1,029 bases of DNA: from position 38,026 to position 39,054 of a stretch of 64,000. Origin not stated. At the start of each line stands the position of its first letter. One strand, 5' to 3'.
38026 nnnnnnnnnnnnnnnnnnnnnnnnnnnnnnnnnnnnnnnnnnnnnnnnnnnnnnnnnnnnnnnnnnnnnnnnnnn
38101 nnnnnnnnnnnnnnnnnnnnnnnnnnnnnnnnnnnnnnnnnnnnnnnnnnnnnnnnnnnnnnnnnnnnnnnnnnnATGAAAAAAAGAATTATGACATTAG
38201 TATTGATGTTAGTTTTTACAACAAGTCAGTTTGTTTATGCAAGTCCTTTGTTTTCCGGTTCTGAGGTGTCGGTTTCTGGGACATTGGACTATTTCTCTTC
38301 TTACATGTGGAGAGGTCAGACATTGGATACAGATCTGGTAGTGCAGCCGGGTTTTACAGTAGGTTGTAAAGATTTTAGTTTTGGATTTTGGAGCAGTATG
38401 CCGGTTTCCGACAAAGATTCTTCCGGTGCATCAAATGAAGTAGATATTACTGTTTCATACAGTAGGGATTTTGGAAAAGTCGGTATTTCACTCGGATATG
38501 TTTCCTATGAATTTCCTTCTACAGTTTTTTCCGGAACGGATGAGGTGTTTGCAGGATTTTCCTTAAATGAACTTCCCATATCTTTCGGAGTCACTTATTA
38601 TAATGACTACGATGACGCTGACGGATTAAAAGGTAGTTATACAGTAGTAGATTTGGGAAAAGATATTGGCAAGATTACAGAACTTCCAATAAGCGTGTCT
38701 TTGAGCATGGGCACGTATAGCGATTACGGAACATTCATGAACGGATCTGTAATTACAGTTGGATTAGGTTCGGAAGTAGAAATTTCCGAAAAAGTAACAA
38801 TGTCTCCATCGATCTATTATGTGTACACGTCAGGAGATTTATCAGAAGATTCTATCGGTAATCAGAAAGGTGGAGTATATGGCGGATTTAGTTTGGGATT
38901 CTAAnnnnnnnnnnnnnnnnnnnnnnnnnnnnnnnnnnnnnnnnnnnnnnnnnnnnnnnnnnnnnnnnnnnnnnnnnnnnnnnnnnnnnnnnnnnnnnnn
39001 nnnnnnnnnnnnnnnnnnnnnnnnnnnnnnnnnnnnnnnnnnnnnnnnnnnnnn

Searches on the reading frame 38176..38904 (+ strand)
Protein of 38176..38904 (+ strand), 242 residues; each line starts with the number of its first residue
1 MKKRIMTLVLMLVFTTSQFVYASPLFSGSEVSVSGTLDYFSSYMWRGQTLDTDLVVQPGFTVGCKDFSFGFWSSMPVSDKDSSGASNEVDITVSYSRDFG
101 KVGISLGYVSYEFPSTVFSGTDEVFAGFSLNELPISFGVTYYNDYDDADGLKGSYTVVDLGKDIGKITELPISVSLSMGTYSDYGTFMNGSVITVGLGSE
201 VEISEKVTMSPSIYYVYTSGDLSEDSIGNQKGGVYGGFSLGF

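Call 9: search_protein_families(library=pfam, proteins=[window:38176-38904:+])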
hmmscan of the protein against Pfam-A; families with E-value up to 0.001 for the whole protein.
window:38176-38904:+ (242 aa): 0 families

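Call 17: find_homologous_proteins(query=window:38176-38904:+)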
Query window:38176-38904:+ (242 aa): 13 proteins with E <= 0.001 among 340 candidates.
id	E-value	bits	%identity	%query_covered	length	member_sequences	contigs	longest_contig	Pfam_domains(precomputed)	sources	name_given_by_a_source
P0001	1.4e-150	517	100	100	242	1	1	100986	-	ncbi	ncbi:hypothetical protein ACFL58_00340 [Elusimicrobiota bacterium]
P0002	2.3e-92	327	59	100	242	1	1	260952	-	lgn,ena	-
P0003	4.1e-91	323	61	100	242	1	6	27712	-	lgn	-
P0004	6.4e-90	319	61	97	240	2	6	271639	-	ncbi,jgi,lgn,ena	-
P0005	1.2e-89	318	58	100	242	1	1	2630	-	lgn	-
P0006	3.2e-89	317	59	100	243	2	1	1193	-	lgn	-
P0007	2.3e-87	311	60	100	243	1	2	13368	-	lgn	-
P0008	7.8e-87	309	57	100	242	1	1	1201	-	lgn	-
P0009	4.8e-55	205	46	88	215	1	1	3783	-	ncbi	ncbi:hypothetical protein ACFL58_04780, partial [Elusimicrobiota bacterium]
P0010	4.7e-53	198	42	100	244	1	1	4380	-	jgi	jgi:uncharacterized protein (TIGR02001 family)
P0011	1.2e-50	190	44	100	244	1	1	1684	-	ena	-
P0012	5.8e-11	61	28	74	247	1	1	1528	PF09694.17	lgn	-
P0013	3.4e-7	48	31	56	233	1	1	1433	PF09694.17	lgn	-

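Call 18: find_encoding_contigs(protein=P0002, flank=6000, max_places=3)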
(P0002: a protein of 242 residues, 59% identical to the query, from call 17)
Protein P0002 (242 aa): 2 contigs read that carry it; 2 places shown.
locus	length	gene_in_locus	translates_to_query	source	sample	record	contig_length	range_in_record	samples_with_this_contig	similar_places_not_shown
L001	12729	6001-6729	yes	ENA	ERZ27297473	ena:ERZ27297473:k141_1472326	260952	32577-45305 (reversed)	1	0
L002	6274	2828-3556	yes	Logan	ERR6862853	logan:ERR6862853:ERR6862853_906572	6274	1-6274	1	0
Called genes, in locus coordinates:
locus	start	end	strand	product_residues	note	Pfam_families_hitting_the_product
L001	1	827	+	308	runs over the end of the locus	PF13793:Pribosyltran_N, PF00156:Pribosyltran, PF14572:Pribosyl_synth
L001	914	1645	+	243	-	PF01386:Ribosomal_L25p, PF14693:Ribosomal_TL5_C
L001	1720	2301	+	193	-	PF01195:Pept_tRNA_hydro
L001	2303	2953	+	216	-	PF12225:DUF5981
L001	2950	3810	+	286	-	PF02219:MTHFR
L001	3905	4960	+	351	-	PF07854:DUF1646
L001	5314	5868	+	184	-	PF00196:GerE (faint)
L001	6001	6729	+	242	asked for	-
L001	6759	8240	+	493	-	PF00909:Ammonium_transp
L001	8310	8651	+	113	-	PF00543:P-II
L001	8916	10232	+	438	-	PF00909:Ammonium_transp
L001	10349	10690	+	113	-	PF00543:P-II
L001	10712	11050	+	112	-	PF00543:P-II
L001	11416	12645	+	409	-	PF00909:Ammonium_transp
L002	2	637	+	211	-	?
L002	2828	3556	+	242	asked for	-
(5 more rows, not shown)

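Call 19: find_encoding_contigs(protein=P0003, flank=6000, max_places=4)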
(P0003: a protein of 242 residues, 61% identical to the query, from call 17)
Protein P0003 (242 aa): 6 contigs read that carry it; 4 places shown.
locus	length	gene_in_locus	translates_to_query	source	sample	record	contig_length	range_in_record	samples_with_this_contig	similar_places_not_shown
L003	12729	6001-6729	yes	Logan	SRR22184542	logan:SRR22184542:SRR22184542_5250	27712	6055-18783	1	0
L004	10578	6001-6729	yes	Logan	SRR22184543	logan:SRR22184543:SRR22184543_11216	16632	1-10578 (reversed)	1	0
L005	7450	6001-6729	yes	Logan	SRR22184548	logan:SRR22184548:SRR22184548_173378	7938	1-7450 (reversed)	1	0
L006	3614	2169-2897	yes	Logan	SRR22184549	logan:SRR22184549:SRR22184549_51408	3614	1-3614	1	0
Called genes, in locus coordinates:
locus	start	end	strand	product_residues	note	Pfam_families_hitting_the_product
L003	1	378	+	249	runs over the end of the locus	PF12849:PBP_like_2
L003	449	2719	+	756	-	PF00672:HAMP, PF00015:MCPsignal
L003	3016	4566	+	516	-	PF01590:GAF, PF13185:GAF_2, PF00158:Sigma54_activat, PF14532:Sigma54_activ_2, PF07728:AAA_5, PF25601:AAA_lid_14, PF02954:HTH_8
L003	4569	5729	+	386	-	PF04552:Sigma54_DBD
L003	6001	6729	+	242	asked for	-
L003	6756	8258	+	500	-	PF00909:Ammonium_transp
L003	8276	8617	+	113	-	PF00543:P-II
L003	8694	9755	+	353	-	PF07854:DUF1646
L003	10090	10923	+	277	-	PF00142:Fer4_NifH, PF01656:CbiA, PF02374:ArsA_ATPase (weak), PF10609:ParA (weak), PF13614:AAA_31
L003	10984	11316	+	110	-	PF00543:P-II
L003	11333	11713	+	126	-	PF00543:P-II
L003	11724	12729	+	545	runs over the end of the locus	PF00148:Oxidored_nitro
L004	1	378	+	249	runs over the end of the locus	PF12849:PBP_like_2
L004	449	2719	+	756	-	PF00672:HAMP, PF00015:MCPsignal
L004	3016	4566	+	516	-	PF01590:GAF, PF13185:GAF_2, PF00158:Sigma54_activat, PF14532:Sigma54_activ_2, PF07728:AAA_5, PF25601:AAA_lid_14, PF02954:HTH_8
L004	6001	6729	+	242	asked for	-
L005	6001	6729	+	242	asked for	-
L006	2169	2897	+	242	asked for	-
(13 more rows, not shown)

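Call 20: find_encoding_contigs(protein=P0004, flank=6000, max_places=4)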
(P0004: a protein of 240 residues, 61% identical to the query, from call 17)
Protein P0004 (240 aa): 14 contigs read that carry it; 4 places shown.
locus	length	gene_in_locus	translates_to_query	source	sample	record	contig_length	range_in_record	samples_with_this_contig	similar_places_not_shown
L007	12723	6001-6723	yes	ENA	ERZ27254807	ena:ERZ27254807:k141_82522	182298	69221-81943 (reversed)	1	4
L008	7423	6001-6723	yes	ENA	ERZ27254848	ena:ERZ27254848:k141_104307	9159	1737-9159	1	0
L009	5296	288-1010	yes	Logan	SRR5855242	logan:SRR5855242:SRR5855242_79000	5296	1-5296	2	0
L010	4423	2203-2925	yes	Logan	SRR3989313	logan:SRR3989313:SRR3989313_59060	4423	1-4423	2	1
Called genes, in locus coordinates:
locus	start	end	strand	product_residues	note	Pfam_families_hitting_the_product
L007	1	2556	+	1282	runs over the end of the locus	-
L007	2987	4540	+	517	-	PF01590:GAF, PF13185:GAF_2, PF00158:Sigma54_activat, PF14532:Sigma54_activ_2, PF07728:AAA_5, PF25601:AAA_lid_14, PF02954:HTH_8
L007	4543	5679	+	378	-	PF04552:Sigma54_DBD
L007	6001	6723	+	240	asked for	-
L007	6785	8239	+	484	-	PF00909:Ammonium_transp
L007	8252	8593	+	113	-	PF00543:P-II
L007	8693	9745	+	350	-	PF07854:DUF1646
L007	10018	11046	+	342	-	PF00224:PK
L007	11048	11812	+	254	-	PF12705:PDDEXK_1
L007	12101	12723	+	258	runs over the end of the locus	PF08843:AbiEii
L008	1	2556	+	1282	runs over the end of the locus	-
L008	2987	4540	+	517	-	PF01590:GAF, PF13185:GAF_2, PF00158:Sigma54_activat, PF14532:Sigma54_activ_2, PF07728:AAA_5, PF25601:AAA_lid_14, PF02954:HTH_8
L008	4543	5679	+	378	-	PF04552:Sigma54_DBD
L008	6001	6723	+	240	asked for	-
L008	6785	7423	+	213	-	?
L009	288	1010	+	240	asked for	-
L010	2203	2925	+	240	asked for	-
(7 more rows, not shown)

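Call 29: find_encoding_contigs(protein=P0009, flank=6000, max_places=3)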
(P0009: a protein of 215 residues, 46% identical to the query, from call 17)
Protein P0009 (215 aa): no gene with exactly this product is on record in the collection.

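Call 30: find_encoding_contigs(protein=P0001, flank=10000, max_places=3)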
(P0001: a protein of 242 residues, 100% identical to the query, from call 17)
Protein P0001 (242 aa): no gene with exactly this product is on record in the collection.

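Call 31: search_protein_families(library=pfam, proteins=[L001:5314-5868:+, L003:4569-5729:+, L003:8694-9755:+], max_evalue=1)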
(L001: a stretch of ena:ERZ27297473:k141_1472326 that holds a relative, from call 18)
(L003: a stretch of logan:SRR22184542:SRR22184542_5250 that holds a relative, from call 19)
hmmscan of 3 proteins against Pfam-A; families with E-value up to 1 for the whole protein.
L001:5314-5868:+ (184 aa): 6 families
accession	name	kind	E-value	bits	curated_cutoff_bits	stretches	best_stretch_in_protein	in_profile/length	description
PF00196.25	GerE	-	1.4e-05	25.1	23.5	1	133-174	3-44/57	Bacterial regulatory proteins, luxR family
PF04545.22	Sigma70_r4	-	0.0084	16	24.1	1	133-164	5-37/50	Sigma-70, region 4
PF04542.20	Sigma70_r2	-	0.025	14.8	24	1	14-74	9-69/71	Sigma-70 region 2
PF11929.14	DUF3447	-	0.046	14.1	26.9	1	103-150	9-57/76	Domain of unknown function (DUF3447)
PF18024.7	HTH_50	-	0.097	12.8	27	1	132-166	7-42/50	Helix-turn-helix domain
PF08281.18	Sigma70_r4_2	-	0.23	11.6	25.7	1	132-160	10-39/54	Sigma-70, region 4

L003:4569-5729:+ (386 aa): 1 family
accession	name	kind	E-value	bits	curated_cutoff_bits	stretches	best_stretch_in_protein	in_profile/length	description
PF04552.19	Sigma54_DBD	-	2.7e-23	82.9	22.8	1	215-375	5-158/160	Sigma-54, DNA binding domain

L003:8694-9755:+ (353 aa): 1 family
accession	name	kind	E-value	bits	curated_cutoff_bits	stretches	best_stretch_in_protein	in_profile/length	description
PF07854.18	DUF1646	-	9e-110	367.8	21.4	1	9-351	4-346/347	Protein of unknown function (DUF1646)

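Call 76: list_cluster_members(proteins=[P0001, P0014, P0009, P0154, P0206, P0216, P0237, P0143, P0159, P0253])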
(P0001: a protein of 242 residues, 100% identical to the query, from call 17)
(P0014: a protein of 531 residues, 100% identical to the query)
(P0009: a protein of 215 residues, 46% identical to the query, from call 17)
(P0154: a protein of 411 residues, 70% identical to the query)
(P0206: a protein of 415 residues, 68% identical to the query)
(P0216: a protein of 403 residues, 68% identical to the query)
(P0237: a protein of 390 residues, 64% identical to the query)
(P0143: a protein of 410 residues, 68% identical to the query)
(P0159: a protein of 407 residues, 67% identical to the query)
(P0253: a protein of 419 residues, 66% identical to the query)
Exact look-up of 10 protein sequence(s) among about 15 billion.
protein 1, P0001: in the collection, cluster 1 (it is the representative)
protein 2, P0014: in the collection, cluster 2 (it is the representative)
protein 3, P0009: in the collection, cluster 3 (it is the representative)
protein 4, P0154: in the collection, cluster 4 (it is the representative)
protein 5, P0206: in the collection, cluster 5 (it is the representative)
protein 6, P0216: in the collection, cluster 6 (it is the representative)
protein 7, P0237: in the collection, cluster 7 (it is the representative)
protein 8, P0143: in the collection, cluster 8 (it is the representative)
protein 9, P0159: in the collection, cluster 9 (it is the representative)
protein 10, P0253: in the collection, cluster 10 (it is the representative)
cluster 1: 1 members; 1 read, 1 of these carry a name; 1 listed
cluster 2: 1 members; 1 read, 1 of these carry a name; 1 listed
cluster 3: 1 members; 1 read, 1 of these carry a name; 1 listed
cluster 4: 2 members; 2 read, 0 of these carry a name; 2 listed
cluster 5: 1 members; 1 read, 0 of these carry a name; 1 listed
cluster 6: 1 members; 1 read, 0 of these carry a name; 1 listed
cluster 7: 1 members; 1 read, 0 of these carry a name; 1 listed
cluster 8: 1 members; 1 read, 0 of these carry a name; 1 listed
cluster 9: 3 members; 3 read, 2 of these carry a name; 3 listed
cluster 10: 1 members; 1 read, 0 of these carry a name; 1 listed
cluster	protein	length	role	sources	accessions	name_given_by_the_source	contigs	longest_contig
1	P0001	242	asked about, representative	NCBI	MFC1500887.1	hypothetical protein ACFL58_00340 [Elusimicrobiota bacterium]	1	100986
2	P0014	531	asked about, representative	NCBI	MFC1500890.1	CTP synthase [Elusimicrobiota bacterium]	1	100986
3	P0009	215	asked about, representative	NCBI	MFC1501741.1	hypothetical protein ACFL58_04780, partial [Elusimicrobiota bacterium]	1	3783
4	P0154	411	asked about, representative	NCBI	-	-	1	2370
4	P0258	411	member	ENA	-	-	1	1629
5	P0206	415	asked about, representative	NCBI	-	-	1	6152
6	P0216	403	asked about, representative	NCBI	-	-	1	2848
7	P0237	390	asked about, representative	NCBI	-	-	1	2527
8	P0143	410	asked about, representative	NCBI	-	-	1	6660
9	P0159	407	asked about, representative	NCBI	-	-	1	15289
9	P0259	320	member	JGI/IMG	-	signal transduction protein with GAF and PtsI domain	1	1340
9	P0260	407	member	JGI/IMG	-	signal transduction protein with GAF and PtsI domain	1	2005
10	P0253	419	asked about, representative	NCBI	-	-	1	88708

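Call 93: find_encoding_contigs(protein=P0007, flank=7000, max_places=2)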
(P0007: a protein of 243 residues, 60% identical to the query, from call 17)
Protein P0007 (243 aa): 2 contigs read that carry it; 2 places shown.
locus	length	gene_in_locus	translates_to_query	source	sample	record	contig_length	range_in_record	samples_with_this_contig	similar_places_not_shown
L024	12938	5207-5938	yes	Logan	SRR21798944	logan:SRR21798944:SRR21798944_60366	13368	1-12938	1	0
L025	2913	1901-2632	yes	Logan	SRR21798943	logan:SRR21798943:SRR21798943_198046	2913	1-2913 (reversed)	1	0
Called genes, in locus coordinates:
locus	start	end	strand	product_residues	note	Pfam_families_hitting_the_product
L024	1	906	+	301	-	?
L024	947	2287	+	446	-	PF00654:Voltage_CLC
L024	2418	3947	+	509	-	PF01590:GAF, PF13185:GAF_2, PF00158:Sigma54_activat, PF14532:Sigma54_activ_2, PF07728:AAA_5 (weak), PF25601:AAA_lid_14, PF02954:HTH_8 (weak)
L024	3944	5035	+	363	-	PF04552:Sigma54_DBD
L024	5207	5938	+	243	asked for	-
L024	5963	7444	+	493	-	PF00909:Ammonium_transp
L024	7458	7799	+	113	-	PF00543:P-II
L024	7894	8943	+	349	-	PF07854:DUF1646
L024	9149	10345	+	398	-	PF01773:Nucleos_tra2_N, PF07670:Gate, PF07662:Nucleos_tra2_C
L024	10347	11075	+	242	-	PF03848:TehB (weak), PF13847:Methyltransf_31 (weak), PF08241:Methyltransf_11 (weak), PF13649:Methyltransf_25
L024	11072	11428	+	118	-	PF06262:Zincin_1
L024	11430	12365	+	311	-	-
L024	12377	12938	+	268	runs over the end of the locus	-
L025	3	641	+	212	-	?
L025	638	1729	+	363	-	PF04552:Sigma54_DBD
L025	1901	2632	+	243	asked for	-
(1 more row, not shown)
